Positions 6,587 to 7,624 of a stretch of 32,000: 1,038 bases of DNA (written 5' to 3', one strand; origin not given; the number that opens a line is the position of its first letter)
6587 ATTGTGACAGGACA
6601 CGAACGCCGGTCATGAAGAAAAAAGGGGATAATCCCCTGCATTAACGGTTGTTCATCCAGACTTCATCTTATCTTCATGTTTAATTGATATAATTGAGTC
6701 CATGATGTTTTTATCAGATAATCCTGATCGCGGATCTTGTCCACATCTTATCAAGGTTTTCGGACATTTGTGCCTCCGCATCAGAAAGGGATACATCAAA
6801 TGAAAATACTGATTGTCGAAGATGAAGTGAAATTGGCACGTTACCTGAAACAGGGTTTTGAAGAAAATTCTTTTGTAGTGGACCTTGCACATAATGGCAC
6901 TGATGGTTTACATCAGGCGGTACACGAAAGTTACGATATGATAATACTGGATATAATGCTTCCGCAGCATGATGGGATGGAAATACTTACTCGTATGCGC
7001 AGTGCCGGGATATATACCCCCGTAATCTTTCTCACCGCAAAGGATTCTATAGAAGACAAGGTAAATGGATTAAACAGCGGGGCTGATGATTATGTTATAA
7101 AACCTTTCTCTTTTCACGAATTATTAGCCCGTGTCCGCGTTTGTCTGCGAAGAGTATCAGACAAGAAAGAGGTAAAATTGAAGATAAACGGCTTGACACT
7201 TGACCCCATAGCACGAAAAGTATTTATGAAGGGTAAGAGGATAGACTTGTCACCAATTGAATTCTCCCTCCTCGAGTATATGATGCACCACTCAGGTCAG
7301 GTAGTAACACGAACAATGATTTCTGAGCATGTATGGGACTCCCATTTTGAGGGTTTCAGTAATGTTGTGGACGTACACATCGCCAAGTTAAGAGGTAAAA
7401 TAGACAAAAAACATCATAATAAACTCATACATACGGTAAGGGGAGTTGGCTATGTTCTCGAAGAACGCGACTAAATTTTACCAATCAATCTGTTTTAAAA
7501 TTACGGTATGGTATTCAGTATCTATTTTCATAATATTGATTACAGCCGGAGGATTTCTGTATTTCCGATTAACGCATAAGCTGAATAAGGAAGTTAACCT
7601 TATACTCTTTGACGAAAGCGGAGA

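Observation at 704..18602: Seven copies of a phased four-hexamer promoter module link RND efflux, the two-component system and the Ara4N/GT-C genes into one putative regulon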

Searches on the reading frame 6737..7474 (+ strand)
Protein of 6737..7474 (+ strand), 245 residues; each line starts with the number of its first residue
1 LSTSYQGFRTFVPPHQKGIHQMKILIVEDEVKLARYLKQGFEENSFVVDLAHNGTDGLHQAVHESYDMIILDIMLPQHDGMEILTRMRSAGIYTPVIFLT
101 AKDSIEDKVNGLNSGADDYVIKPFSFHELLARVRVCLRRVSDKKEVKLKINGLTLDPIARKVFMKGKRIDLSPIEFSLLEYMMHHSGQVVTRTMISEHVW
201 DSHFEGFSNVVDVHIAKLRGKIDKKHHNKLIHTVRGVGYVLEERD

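Call 4: search_protein_families(library=pfam, proteins=[window:6737-7474:+])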
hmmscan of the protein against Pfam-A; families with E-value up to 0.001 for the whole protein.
window:6737-7474:+ (245 aa): 2 families
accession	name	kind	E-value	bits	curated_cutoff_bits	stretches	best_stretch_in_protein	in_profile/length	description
PF00072.30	Response_reg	-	6.4e-29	100.8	30.2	1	24-134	1-111/111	Response regulator receiver domain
PF00486.34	Trans_reg_C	-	1.7e-27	95.7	26.2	1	166-241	1-77/77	Transcriptional regulatory protein, C terminal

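Call 10: find_encoding_contigs(protein=window:6800-7474:+, flank=10000, max_places=6)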
Protein window:6800-7474:+ (224 aa): 2 contigs read that carry it; 2 places shown.
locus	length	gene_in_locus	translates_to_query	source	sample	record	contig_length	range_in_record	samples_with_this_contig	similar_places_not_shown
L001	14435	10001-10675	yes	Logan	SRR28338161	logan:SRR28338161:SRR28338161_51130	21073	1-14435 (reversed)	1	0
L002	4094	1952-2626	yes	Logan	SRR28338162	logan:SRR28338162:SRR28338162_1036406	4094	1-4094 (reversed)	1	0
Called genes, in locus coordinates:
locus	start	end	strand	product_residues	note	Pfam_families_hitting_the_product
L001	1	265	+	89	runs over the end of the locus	-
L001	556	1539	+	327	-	PF01636:APH, PF02958:EcKL, PF07914:DUF1679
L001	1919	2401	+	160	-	PF01467:CTP_transf_like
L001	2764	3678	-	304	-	PF00149:Metallophos, PF12850:Metallophos_2 (faint)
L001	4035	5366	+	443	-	PF02321:OEP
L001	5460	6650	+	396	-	PF25919:BSH_CusB (weak), PF25973:BSH_CzcB (faint)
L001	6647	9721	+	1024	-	PF00873:ACR_tran, PF02355:SecD_SecF_C (faint)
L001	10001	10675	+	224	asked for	PF00072:Response_reg, PF00486:Trans_reg_C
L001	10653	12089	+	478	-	PF00672:HAMP, PF00512:HisKA, PF02518:HATPase_c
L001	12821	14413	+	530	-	PF02366:PMT, PF13231:PMT_2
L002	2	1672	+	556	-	?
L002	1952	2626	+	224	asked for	PF00072:Response_reg, PF00486:Trans_reg_C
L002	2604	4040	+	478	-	PF00672:HAMP, PF00512:HisKA, PF02518:HATPase_c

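Call 11: find_homologous_proteins(query=window:6800-7474:+, max_evalue=1e-20)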
Query window:6800-7474:+ (224 aa): 8000 proteins with E <= 1e-20 among 8000 candidates; the best 120 are listed.
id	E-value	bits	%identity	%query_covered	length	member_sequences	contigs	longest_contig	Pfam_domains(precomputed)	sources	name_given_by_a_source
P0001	1.6e-143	494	100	100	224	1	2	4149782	PF00486.35,PF00072.31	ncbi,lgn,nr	ncbi:MAG: response regulator transcription factor [Candidatus Scalindua sp.]|nr:response regulator t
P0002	5.1e-125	433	89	100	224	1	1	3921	PF00486.35,PF00072.31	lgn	-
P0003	8.4e-120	416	86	100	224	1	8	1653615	PF00486.35,PF00072.31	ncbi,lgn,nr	ncbi:MAG: DNA-binding response regulator [Candidatus Scalindua sp. AMX11]|nr:MAG: DNA-binding respon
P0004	1.0e-105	370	76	100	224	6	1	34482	PF00486.35,PF00072.31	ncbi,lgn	-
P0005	2.4e-105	369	75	100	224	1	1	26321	PF00486.35,PF00072.31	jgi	jgi:heavy metal response regulator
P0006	2.6e-105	369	76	100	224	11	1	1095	PF00486.35,PF00072.31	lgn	-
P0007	2.9e-105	369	76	100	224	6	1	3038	PF00486.35,PF00072.31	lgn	-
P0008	3.7e-105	368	75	100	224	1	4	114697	PF00486.35,PF00072.31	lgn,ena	-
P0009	8.0e-105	367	75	100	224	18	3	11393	PF00486.35,PF00072.31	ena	-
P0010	1.5e-104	366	75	100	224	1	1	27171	PF00486.35,PF00072.31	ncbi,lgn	ncbi:MAG: heavy metal response regulator transcription factor [Candidatus Scalinduaceae bacterium]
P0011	2.0e-104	366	76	99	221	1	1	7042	PF00486.35,PF00072.31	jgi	jgi:heavy metal response regulator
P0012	3.1e-104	365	76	100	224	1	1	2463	PF00486.35,PF00072.31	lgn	-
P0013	1.1e-103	363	75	100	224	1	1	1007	PF00486.35,PF00072.31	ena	-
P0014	3.5e-103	362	74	100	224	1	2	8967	PF00486.35,PF00072.31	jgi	jgi:heavy metal response regulator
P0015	1.0e-102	360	73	100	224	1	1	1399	PF00486.35,PF00072.31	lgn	-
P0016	1.1e-102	360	74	99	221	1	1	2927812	PF00486.35,PF00072.31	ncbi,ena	-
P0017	1.2e-102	360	75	100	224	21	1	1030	PF00486.35,PF00072.31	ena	-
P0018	1.2e-102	360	74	100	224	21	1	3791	PF00486.35,PF00072.31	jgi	-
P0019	1.4e-102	360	73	100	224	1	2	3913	PF00486.35,PF00072.31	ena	-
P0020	1.7e-102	360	75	100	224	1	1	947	PF00486.35,PF00072.31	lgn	-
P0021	1.9e-102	360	74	100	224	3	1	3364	PF00486.35,PF00072.31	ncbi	-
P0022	2.0e-102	359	73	100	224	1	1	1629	PF00486.35,PF00072.31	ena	-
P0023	2.7e-102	359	73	100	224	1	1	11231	PF00486.35,PF00072.31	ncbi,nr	ncbi:MAG: heavy metal response regulator transcription factor [Candidatus Brocadiales bacterium]|nr:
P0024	2.8e-102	359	75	100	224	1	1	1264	PF00486.35,PF00072.31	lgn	-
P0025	3.7e-102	359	75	99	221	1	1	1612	PF00486.35,PF00072.31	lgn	-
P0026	8.1e-102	357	73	100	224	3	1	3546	PF00486.35,PF00072.31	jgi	jgi:heavy metal response regulator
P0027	1.2e-101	357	73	100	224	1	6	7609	PF00486.35,PF00072.31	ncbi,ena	-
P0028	1.4e-101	357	73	99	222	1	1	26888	PF00486.35,PF00072.31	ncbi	-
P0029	1.5e-101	357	73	100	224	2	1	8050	PF00486.35,PF00072.31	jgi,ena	-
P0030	1.6e-101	356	73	100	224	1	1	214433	PF00486.35,PF00072.31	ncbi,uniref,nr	ncbi:response regulator [Candidatus Scalindua japonica]|uniref:Response regulator n=1 Tax=Candidatus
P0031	1.6e-101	356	74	100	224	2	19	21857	PF00486.35,PF00072.31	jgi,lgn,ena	-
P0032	1.7e-101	356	73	100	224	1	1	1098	PF00486.35,PF00072.31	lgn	-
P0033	1.9e-101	356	75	99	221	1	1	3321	PF00486.35,PF00072.31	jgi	-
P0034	2.2e-101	356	71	100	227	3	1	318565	PF00486.35,PF00072.31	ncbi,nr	ncbi:MAG: heavy metal response regulator transcription factor [Candidatus Scalindua sp.]|nr:heavy me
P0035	2.4e-101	356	72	100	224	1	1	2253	PF00486.35,PF00072.31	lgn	-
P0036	3.1e-101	356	73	100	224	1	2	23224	PF00486.35,PF00072.31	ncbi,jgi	ncbi:MAG: heavy metal response regulator transcription factor [Planctomycetota bacterium]|jgi:heavy 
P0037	4.0e-101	355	73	100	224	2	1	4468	PF00486.35,PF00072.31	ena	-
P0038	2.6e-99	349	74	99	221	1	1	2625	PF00486.35,PF00072.31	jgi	-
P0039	3.2e-99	349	73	100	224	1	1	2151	PF00486.35,PF00072.31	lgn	-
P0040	3.6e-99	349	70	100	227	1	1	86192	PF00486.35,PF00072.31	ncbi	-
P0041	1.6e-98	347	71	100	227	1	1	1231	PF00486.35,PF00072.31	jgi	-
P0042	3.8e-98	345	72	99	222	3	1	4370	PF00486.35,PF00072.31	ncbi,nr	ncbi:MAG: heavy metal response regulator transcription factor [Candidatus Scalindua sp.]|nr:heavy me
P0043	7.5e-98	344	69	100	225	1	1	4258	PF00486.35,PF00072.31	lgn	-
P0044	1.3e-97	344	71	100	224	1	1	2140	PF00486.35,PF00072.31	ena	-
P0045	1.4e-96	340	68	100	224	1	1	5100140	PF00486.35,PF00072.31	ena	-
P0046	4.8e-95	335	68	100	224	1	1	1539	PF00486.35,PF00072.31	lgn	-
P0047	9.5e-95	334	67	100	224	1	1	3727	PF00486.35,PF00072.31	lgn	-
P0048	2.0e-94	333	67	100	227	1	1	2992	PF00486.35,PF00072.31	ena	-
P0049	2.2e-94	333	68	100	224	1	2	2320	PF00486.35,PF00072.31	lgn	-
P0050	6.8e-94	332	67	100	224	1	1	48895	PF00486.35,PF00072.31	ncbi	ncbi:MAG: heavy metal response regulator transcription factor [Candidatus Anammoxibacter sp.]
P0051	3.3e-91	323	67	100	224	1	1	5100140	PF00486.35,PF00072.31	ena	-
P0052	5.1e-91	322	66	100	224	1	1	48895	PF00486.35,PF00072.31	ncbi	ncbi:MAG: heavy metal response regulator transcription factor [Candidatus Anammoxibacter sp.]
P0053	1.7e-90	320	63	100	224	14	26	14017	PF00486.35,PF00072.31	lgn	-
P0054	1.8e-90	320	66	100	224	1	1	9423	PF00486.35,PF00072.31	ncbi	ncbi:MAG: heavy metal response regulator transcription factor [Candidatus Anammoxibacter sp.]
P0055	3.7e-90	319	65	100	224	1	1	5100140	PF00486.35,PF00072.31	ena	-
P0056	4.4e-90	319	65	100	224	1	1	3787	PF00486.35,PF00072.31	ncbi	-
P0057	5.2e-90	319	66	99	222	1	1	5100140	PF00486.35,PF00072.31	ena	-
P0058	8.5e-90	318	63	100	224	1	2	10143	PF00486.35,PF00072.31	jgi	-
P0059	8.7e-90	318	64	100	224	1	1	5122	PF00486.35,PF00072.31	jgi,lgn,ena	-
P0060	9.7e-90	318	64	100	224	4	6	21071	PF00486.35,PF00072.31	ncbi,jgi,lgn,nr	ncbi:MAG: response regulator transcription factor [Planctomycetes bacterium]|nr:response regulator t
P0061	3.0e-89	316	65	100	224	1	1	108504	PF00486.35,PF00072.31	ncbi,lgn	-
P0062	1.2e-88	314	65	100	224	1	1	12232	PF00486.35,PF00072.31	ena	-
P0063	1.4e-88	314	65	100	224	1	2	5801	PF00486.35,PF00072.31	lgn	-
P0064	2.2e-88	314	64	100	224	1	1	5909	PF00486.35,PF00072.31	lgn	-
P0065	6.4e-88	312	63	99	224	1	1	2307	PF00486.35,PF00072.31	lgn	-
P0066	1.8e-86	307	65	100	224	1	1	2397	PF00486.35,PF00072.31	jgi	-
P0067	2.0e-86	307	64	100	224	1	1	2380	PF00486.35,PF00072.31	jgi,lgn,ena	-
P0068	5.2e-83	296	59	100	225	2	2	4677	PF00486.35,PF00072.31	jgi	-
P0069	6.4e-80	286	54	100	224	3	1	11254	PF00486.35,PF00072.31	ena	-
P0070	7.7e-80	286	59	100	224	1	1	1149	PF00486.35,PF00072.31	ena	-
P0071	1.3e-79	285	57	100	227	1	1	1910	PF00486.35,PF00072.31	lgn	-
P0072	2.3e-79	284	57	100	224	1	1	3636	PF00486.35,PF00072.31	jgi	-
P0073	2.7e-79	284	56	100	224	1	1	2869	PF00486.35,PF00072.31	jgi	jgi:two-component system OmpR family response regulator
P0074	7.6e-79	282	60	100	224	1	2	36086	PF00486.35,PF00072.31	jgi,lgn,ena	-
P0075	7.9e-79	282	58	100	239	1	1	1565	PF00486.35,PF00072.31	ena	-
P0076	1.4e-78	282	56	100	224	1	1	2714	PF00486.35,PF00072.31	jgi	jgi:heavy metal response regulator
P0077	3.1e-78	280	56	100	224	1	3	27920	PF00486.35,PF00072.31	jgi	jgi:heavy metal response regulator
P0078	3.1e-78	280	57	100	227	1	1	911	PF00486.35,PF00072.31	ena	-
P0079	3.5e-78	280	57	100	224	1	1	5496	PF00486.35,PF00072.31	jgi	-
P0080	5.7e-78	279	59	100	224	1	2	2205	PF00486.35,PF00072.31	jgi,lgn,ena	-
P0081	1.1e-77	279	58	100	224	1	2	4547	PF00486.35,PF00072.31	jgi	jgi:heavy metal response regulator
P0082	1.7e-77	278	56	100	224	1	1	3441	PF00486.35,PF00072.31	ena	-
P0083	1.7e-77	278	56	100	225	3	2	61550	PF00486.35,PF00072.31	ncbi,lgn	-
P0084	2.0e-77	278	55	100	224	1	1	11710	PF00486.35,PF00072.31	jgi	jgi:heavy metal response regulator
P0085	4.0e-77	277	56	100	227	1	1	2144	PF00486.35,PF00072.31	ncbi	ncbi:MAG: response regulator [Thermodesulfobacteriota bacterium]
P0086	4.0e-77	277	55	100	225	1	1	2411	PF00486.35,PF00072.31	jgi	-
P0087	4.2e-77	277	58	100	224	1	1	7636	PF00486.35,PF00072.31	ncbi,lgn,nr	ncbi:MAG: heavy metal response regulator transcription factor [Thermodesulfobacteriota bacterium]|nr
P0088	5.6e-77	276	57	100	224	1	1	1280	PF00486.35,PF00072.31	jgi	-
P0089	7.9e-77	276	57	100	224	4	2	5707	PF00486.35,PF00072.31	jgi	jgi:heavy metal response regulator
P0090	9.2e-77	276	56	100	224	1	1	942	PF00486.35,PF00072.31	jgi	jgi:heavy metal response regulator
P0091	9.2e-77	276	56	100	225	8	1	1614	PF00486.35,PF00072.31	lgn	-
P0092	1.0e-76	275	57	100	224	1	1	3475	PF00486.35,PF00072.31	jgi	jgi:heavy metal response regulator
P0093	1.1e-76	275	58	100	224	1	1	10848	PF00486.35,PF00072.31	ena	-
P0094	1.2e-76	275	54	99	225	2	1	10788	PF00486.35,PF00072.31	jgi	jgi:two-component system, OmpR family, copper resistance phosphate regulon response regulator CusR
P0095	1.3e-76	275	59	100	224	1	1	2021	PF00486.35,PF00072.31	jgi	-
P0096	1.3e-76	275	58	100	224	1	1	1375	PF00486.35,PF00072.31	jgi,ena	-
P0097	1.5e-76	275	56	100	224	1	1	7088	PF00486.35,PF00072.31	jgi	jgi:heavy metal response regulator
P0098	1.5e-76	275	58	100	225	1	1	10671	PF00486.35,PF00072.31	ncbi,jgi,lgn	-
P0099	1.6e-76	275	55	100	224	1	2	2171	PF00486.35,PF00072.31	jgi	-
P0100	1.7e-76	275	55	100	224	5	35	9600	PF00486.35,PF00072.31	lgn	-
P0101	2.0e-76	274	57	100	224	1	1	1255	PF00486.35,PF00072.31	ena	-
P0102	2.2e-76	274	56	100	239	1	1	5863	PF00486.35,PF00072.31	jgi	jgi:heavy metal response regulator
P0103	2.5e-76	274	57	100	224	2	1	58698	PF00486.35,PF00072.31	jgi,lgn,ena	jgi:heavy metal response regulator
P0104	2.6e-76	274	58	100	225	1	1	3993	PF00486.35,PF00072.31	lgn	-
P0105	2.6e-76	274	56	100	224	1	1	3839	PF00486.35,PF00072.31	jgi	jgi:heavy metal response regulator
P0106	2.8e-76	274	58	100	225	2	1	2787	PF00486.35,PF00072.31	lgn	-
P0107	2.9e-76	274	58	100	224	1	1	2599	PF00486.35,PF00072.31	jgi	jgi:heavy metal response regulator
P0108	3.1e-76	274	57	100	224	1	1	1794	PF00486.35,PF00072.31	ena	-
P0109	3.2e-76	274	56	100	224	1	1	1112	PF00486.35,PF00072.31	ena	-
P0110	3.3e-76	274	56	100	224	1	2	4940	PF00486.35,PF00072.31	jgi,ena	-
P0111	3.6e-76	274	56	100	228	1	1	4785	PF00486.35,PF00072.31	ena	-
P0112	3.6e-76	274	56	100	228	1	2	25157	PF00486.35,PF00072.31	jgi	-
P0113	4.0e-76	273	56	100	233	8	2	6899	PF00486.35,PF00072.31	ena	-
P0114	4.1e-76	273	57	100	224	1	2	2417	PF00486.35,PF00072.31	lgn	-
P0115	5.2e-76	273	55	100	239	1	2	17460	PF00486.35,PF00072.31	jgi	jgi:heavy metal response regulator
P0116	5.4e-76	273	56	100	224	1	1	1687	PF00486.35,PF00072.31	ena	-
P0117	8.0e-76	272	56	100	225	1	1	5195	PF00486.35,PF00072.31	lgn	-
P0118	8.4e-76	272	57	100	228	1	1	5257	PF00486.35,PF00072.31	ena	-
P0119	8.6e-76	272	58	100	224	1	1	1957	PF00486.35,PF00072.31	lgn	-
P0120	9.0e-76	272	57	100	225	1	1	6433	PF00486.35,PF00072.31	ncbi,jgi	jgi:heavy metal response regulator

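Call 12: find_encoding_contigs(protein=P0003, flank=10000, max_places=3)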
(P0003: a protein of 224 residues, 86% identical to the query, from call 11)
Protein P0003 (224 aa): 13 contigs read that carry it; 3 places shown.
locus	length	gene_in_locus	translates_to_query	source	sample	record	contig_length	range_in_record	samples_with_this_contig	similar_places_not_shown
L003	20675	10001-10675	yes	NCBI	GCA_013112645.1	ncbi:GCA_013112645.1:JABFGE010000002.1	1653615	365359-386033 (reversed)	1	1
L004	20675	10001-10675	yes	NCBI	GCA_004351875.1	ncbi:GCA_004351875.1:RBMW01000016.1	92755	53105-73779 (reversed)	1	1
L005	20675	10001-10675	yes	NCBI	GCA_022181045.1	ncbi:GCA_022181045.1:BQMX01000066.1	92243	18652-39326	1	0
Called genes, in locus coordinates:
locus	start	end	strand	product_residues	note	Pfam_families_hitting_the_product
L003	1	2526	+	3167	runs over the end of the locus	PF03538:VRP1 (weak), PF20220:ABC_toxin_N, PF18413:Neuraminidase, PF18276:TcA_TcB_BD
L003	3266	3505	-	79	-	-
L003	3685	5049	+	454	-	PF02321:OEP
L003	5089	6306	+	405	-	PF25919:BSH_CusB (faint)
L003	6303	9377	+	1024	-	PF00873:ACR_tran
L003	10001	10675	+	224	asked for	PF00072:Response_reg, PF00486:Trans_reg_C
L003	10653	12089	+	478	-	PF00672:HAMP, PF00512:HisKA, PF02518:HATPase_c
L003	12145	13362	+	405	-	PF00753:Lactamase_B, PF19583:ODP, PF12706:Lactamase_B_2 (weak), PF00258:Flavodoxin_1, PF03358:FMN_red (faint), PF12724:Flavodoxin_5 (weak)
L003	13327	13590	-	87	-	PF10387:DUF2442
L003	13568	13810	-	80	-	PF13711:DUF4160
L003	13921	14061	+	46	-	-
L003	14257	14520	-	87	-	PF10387:DUF2442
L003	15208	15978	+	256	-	PF13847:Methyltransf_31, PF08241:Methyltransf_11 (weak), PF08242:Methyltransf_12, PF13649:Methyltransf_25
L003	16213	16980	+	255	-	PF06966:DUF1295 (faint), PF04191:PEMT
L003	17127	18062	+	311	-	PF02517:Rce1-like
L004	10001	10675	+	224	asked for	PF00072:Response_reg, PF00486:Trans_reg_C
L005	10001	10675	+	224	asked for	PF00072:Response_reg, PF00486:Trans_reg_C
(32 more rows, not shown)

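Call 13: find_encoding_contigs(protein=P0030, flank=10000, max_places=2)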
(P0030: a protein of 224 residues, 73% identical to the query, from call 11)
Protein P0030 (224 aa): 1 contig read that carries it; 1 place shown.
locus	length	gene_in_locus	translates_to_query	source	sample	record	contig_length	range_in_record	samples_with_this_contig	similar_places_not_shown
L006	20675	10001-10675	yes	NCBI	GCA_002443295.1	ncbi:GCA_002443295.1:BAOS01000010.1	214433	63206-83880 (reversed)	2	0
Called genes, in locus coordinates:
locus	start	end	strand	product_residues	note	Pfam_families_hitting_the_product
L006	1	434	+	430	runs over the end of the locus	PF02543:Carbam_trans_N, PF16861:Carbam_trans_C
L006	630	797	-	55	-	-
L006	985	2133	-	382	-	PF13477:Glyco_trans_4_2 (weak), PF13439:Glyco_transf_4, PF13579:Glyco_trans_4_4, PF00534:Glycos_transf_1, PF13692:Glyco_trans_1_4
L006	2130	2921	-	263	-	PF00535:Glycos_transf_2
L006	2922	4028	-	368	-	PF01041:DegT_DnrJ_EryC1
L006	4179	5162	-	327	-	PF01073:3Beta_HSD, PF01370:Epimerase, PF02719:Polysacc_synt_2 (weak), PF16363:GDP_Man_Dehyd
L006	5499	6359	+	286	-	PF00535:Glycos_transf_2, PF10111:Glyco_tranf_2_2, PF13641:Glyco_tranf_2_3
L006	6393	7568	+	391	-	PF13439:Glyco_transf_4, PF13524:Glyco_trans_1_2 (faint), PF13579:Glyco_trans_4_4, PF00534:Glycos_transf_1, PF13692:Glyco_trans_1_4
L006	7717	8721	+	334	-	PF13524:Glyco_trans_1_2, PF13692:Glyco_trans_1_4, PF00534:Glycos_transf_1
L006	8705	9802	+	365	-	PF01075:Glyco_transf_9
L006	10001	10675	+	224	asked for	PF00072:Response_reg, PF00486:Trans_reg_C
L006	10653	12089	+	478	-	PF00672:HAMP, PF00512:HisKA, PF02518:HATPase_c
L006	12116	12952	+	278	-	-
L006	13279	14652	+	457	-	PF02321:OEP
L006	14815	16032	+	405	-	PF00364:Biotin_lipoyl (faint), PF25919:BSH_CusB (weak), PF25973:BSH_CzcB (faint)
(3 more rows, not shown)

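Call 14: find_encoding_contigs(protein=P0016, flank=10000, max_places=2)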
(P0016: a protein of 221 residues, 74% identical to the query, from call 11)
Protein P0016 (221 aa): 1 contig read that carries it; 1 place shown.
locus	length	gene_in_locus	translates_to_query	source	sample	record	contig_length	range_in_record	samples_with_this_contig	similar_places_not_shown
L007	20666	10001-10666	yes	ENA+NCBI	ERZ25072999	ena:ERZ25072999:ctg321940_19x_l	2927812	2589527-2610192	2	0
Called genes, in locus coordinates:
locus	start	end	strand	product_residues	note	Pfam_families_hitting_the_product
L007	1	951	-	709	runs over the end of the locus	PF13401:AAA_22, PF24575:TPR_Slam (faint), PF00515:TPR_1 (faint), PF07719:TPR_2 (faint), PF13174:TPR_6 (faint), PF13181:TPR_8 (faint), PF13371:TPR_9 (faint), PF13414:TPR_11 (faint), +4 more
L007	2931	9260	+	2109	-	-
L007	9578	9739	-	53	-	-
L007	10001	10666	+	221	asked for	PF00072:Response_reg, PF00486:Trans_reg_C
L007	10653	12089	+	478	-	PF00672:HAMP, PF00512:HisKA, PF02518:HATPase_c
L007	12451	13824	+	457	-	PF02321:OEP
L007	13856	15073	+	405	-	PF25919:BSH_CusB (weak)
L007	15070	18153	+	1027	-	PF00873:ACR_tran, PF02355:SecD_SecF_C (faint)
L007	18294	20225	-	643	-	PF00664:ABC_membrane, PF00005:ABC_tran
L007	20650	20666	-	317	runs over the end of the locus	PF08902:DUF1848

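Call 16: search_protein_families(library=ncbifam, proteins=[window:6800-7474:+], max_evalue=0.00001)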
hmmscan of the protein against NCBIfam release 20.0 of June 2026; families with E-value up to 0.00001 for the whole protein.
window:6800-7474:+ (224 aa): 90 families (the best 25 are shown)
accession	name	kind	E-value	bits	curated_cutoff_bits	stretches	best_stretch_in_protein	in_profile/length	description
TIGR01387.1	cztR_silR_copR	subfamily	1.2e-83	280.1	279.2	1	3-220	1-218/218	heavy metal response regulator transcription factor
NF007346.1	PRK09836.1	equivalog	9.6e-74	248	420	1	1-223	1-224/227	copper/silver response regulator transcription factor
NF008567.0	PRK11517.1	equivalog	1.2e-67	227.5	353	1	1-221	1-219/223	response regulator transcription factor HprR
NF041734.1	resp_reg_RppA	equivalog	3.2e-63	213.1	250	1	1-221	1-228/229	two-component system response regulator RppA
TIGR02154.1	PhoB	equivalog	4.7e-60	202.7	296.2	1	2-220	4-225/226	phosphate regulon transcriptional regulator PhoB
NF007928.2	PRK10643.1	equivalog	2.6e-58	197.2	330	1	1-220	1-216/216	two-component system response regulator PmrA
NF040689.1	MtrAB_MtrA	equivalog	5e-57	192.7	300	1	3-218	1-216/219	MtrAB system response regulator MtrA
NF045944.1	ResRegRpaBCyano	equivalog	3.1e-55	187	330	1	4-221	1-228/229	response regulator transcription factor RpaB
NF045914.1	RespRegNblR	equivalog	1.3e-54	185.3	300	1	2-222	8-227/228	response regulator transcription factor NblR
NF040534.1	resp_reg_YycF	equivalog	1.1e-53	181.8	340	1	2-223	2-230/231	response regulator YycF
NF033117.2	vanR_ACDEGLN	exception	4.2e-53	180.2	350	1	3-221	1-226/226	VanR-ABDEGLN family response regulator transcription factor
NF053854.1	RespRegPhoBBctds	equivalog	3.6e-52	177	270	1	3-220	1-224/225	two-component system response regulator PhoB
NF045991.1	RespRegCtrARhodob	equivalog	4.5e-51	173.7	350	1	1-222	1-223/224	response regulator transcription factor CtrA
NF041733.1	resp_reg_CseB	equivalog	1.1e-49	168.8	350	1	2-221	2-227/228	two-component system response regulator CseB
NF012023.0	PRK15479.1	equivalog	6.7e-49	166.4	337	1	1-223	1-220/224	transcriptional regulator TctD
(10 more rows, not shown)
